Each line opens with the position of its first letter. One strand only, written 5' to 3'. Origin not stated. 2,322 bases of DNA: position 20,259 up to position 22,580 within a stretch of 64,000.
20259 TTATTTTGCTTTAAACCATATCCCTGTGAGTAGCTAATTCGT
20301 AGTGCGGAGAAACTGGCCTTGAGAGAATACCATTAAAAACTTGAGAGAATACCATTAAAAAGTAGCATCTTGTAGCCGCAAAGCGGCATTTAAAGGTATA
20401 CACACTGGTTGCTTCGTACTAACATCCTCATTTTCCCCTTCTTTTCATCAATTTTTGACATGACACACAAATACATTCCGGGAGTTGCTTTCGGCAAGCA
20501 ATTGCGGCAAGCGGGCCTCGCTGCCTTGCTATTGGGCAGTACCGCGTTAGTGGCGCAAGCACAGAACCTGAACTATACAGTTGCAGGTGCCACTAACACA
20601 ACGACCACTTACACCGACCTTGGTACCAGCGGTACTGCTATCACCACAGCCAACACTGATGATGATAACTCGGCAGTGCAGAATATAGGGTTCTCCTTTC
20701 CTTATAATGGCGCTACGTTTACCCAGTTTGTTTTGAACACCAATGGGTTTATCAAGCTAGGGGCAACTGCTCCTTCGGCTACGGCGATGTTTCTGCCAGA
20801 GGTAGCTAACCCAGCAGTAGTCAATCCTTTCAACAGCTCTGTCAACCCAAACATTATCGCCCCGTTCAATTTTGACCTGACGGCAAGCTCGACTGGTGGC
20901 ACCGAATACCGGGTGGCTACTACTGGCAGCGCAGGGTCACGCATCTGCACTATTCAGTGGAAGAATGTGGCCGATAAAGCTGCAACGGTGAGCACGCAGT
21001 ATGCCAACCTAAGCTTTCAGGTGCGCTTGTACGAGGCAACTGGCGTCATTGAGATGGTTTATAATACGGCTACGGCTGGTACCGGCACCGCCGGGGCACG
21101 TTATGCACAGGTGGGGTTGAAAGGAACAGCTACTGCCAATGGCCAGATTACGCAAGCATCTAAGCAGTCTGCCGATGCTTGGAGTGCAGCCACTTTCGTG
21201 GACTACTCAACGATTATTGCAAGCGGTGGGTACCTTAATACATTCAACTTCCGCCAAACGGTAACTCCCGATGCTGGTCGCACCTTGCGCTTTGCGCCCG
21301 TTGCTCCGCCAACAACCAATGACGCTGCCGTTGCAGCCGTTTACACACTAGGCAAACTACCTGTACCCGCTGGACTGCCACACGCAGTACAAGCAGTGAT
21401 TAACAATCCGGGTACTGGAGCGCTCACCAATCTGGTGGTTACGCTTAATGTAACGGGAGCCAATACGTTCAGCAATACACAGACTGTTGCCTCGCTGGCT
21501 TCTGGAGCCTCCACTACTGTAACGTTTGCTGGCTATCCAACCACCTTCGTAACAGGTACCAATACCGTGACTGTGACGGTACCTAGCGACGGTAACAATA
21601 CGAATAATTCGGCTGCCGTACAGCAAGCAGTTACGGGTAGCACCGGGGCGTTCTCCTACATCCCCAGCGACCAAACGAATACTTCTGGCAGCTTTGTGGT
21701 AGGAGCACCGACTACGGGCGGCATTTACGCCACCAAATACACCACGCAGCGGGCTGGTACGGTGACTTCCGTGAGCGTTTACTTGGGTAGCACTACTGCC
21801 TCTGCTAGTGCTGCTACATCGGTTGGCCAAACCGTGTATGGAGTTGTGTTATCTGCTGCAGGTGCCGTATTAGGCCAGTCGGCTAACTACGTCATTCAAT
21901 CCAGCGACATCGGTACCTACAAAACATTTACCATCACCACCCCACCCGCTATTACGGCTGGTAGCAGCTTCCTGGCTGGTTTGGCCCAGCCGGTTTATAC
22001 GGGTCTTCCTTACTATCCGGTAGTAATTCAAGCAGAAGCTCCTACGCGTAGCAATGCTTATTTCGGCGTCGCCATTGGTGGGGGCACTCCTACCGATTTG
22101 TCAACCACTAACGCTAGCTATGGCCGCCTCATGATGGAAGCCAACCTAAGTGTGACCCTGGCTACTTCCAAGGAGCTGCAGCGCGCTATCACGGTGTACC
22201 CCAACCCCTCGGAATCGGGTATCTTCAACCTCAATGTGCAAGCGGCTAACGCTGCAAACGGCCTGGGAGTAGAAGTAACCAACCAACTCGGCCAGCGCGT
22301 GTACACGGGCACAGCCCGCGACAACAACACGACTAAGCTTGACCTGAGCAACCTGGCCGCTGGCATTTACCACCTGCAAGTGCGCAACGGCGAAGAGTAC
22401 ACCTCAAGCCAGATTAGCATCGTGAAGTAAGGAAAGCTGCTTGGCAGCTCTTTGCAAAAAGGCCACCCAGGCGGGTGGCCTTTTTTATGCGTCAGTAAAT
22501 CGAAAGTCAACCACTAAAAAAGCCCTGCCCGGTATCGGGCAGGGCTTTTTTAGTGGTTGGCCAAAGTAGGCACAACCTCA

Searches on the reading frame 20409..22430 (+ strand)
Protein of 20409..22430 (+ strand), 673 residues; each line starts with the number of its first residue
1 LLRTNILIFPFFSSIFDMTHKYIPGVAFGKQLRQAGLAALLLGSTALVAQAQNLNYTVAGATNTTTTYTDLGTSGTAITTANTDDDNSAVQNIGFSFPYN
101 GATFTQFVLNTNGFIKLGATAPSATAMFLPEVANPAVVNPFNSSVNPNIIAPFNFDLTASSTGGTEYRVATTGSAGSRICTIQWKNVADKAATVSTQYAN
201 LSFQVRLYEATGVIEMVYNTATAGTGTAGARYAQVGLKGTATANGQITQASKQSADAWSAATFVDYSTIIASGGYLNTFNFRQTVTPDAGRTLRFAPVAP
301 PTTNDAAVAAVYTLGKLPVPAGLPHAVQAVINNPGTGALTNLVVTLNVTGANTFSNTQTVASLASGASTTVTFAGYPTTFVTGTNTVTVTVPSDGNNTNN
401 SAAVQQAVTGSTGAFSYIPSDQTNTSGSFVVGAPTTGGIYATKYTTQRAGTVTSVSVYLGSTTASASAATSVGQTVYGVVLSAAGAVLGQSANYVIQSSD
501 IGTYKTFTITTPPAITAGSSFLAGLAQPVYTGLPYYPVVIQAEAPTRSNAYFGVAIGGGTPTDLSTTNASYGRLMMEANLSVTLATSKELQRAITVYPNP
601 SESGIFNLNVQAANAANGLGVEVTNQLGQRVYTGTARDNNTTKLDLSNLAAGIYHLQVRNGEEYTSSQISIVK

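Call 79: search_protein_families(library=pfam, proteins=[window:20409-22430:+], max_evalue=0.00001)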
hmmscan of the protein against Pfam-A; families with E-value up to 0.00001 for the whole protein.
window:20409-22430:+ (673 aa): 1 family
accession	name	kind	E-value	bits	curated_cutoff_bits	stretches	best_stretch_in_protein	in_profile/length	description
PF18962.6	Por_Secre_tail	-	7.6e-12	45.8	27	1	596-670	1-74/75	Secretion system C-terminal sorting domain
